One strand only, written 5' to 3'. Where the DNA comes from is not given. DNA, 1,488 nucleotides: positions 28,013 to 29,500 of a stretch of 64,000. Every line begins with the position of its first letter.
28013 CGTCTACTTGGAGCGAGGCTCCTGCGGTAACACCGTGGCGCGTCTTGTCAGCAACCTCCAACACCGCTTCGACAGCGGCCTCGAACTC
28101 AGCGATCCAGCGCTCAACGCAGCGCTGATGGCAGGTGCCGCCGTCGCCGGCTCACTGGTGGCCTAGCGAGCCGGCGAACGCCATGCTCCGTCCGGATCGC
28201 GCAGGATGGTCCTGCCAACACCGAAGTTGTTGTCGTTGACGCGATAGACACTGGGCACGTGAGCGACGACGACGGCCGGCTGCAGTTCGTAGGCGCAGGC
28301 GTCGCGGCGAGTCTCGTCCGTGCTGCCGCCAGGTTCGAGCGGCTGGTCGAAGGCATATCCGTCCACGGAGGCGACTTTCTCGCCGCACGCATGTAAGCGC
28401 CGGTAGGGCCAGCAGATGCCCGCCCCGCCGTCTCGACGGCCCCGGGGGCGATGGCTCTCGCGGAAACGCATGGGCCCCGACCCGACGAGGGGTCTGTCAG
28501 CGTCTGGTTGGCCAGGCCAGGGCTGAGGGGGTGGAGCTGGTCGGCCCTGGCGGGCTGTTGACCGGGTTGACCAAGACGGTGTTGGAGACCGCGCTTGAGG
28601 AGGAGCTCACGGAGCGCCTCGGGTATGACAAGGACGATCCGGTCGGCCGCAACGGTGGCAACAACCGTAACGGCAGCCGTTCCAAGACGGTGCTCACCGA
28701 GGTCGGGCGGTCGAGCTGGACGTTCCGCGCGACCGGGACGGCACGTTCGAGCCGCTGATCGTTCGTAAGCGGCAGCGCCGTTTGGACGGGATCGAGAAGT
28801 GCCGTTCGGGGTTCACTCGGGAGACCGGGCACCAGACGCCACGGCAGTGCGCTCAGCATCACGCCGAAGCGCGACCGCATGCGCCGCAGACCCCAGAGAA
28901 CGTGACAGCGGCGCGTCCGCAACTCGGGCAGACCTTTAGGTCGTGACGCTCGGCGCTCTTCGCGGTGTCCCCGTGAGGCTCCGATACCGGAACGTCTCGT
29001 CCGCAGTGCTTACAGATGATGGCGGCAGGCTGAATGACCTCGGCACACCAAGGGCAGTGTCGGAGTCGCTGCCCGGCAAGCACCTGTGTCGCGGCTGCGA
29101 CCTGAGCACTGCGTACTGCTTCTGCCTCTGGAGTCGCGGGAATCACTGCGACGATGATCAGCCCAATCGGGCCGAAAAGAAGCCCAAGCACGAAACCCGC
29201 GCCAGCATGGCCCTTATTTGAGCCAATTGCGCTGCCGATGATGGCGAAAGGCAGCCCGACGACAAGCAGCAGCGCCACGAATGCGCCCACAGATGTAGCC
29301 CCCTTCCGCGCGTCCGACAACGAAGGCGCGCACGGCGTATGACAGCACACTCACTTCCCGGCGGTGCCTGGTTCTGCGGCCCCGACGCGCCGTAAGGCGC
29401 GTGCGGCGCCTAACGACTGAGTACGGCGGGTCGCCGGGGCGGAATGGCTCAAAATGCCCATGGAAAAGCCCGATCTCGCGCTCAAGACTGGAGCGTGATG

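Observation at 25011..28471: Candidate undescribed nuclease-centred (defence-like) gene cassette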

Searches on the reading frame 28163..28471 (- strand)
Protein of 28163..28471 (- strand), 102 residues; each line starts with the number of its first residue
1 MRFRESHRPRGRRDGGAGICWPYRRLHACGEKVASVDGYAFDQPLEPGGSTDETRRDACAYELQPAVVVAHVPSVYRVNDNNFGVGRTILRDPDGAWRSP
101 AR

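Call 3: search_protein_families(library=pfam, proteins=[window:28163-28471:-], max_evalue=1)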
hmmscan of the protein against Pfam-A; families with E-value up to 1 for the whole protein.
window:28163-28471:- (102 aa): 0 families

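Call 4: search_protein_families(library=padloc, proteins=[window:28163-28471:-], max_evalue=1)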
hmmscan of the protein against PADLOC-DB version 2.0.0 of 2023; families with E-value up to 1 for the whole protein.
window:28163-28471:- (102 aa): 0 families

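Call 12: search_protein_families(library=ncbifam, proteins=[window:28163-28471:-], max_evalue=1)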
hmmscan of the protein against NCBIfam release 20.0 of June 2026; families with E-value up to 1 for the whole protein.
window:28163-28471:- (102 aa): 0 families

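Call 13: search_protein_families(library=phrogs, proteins=[window:28163-28471:-], max_evalue=1)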
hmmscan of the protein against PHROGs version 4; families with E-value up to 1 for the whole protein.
window:28163-28471:- (102 aa): 0 families

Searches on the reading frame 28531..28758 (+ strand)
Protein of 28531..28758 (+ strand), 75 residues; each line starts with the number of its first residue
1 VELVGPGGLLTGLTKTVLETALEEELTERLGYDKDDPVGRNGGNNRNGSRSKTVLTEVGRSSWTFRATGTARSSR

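Call 3: search_protein_families(library=pfam, proteins=[window:28531-28758:+], max_evalue=1)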
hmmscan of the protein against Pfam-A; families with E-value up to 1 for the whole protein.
window:28531-28758:+ (75 aa): 1 family
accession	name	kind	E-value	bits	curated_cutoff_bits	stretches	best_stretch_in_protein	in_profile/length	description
PF00872.24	Transposase_mut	-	2.7e-10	40.1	21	1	5-60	21-75/379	Transposase, Mutator family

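Call 4: search_protein_families(library=padloc, proteins=[window:28531-28758:+], max_evalue=1)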
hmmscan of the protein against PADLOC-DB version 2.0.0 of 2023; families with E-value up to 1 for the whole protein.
window:28531-28758:+ (75 aa): 0 families

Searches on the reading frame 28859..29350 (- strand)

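Call 3: search_protein_families(library=pfam, proteins=[window:28859-29350:-], max_evalue=1)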
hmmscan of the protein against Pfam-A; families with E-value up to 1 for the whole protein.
window:28859-29350:- (163 aa): 16 families
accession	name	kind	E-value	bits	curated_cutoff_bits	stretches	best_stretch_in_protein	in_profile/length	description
PF12773.13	DZR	-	5.4e-07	30.1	27.3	1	99-159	1-45/45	Double zinc ribbon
PF18912.6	DZR_2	-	0.00014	22.1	27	2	97-125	8-37/56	Double zinc ribbon domain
PF13248.11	Zn_ribbon_3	-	0.00028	20.7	27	1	98-118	4-24/26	zinc-ribbon domain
PF17032.10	Zn_ribbon_15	-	0.00042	21.5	28.9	1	89-117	45-73/73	zinc-ribbon family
PF13240.11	Zn_Ribbon_1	-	0.00076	19.6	25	1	98-119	1-22/23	zinc-ribbon domain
PF12172.15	zf-ChsH2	-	0.0091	16.2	23.2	1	96-119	11-34/37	ChsH2, rubredoxin-like zinc ribbon domain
PF10571.15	UPF0547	-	0.012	16.2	29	1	97-117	1-21/26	Uncharacterised protein family UPF0547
PF24460.1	DUF7575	-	0.027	14.3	28.5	0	139-147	4-12/28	Domain of unknown function (DUF7575)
PF18551.6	TackOD1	-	0.04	13.9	32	0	137-159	73-95/188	Thaumarchaeal output domain 1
PF01155.25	HypA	-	0.048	14.1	28.9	1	106-151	66-99/112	Hydrogenase/urease nickel incorporation, metallochaperone, hypA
PF24292.1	DUF7479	-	0.081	13.5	27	1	110-149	2-41/60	Domain of unknown function (DUF7479)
PF24749.2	DUF7695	-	0.19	11.9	25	1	127-149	13-34/58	Domain of unknown function (DUF7695)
PF14446.12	Prok-RING_1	-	0.51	10.8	29.1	0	98-117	6-27/54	Prokaryotic RING finger family 1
PF05495.17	zf-CHY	-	0.55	11.1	31.3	0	98-119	44-64/68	CHY zinc finger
PF14803.11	Zn_ribbon_Nudix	-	0.55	10.6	25.6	0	113-145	3-29/34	Nudix N-terminal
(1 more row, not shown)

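Call 4: search_protein_families(library=padloc, proteins=[window:28859-29350:-], max_evalue=1)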
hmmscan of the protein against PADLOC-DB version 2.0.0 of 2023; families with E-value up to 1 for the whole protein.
window:28859-29350:- (163 aa): 1 family
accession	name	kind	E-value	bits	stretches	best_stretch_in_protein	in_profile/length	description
PDLC04270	PDC-M01B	-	0.0059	14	1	134-148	91-105/280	-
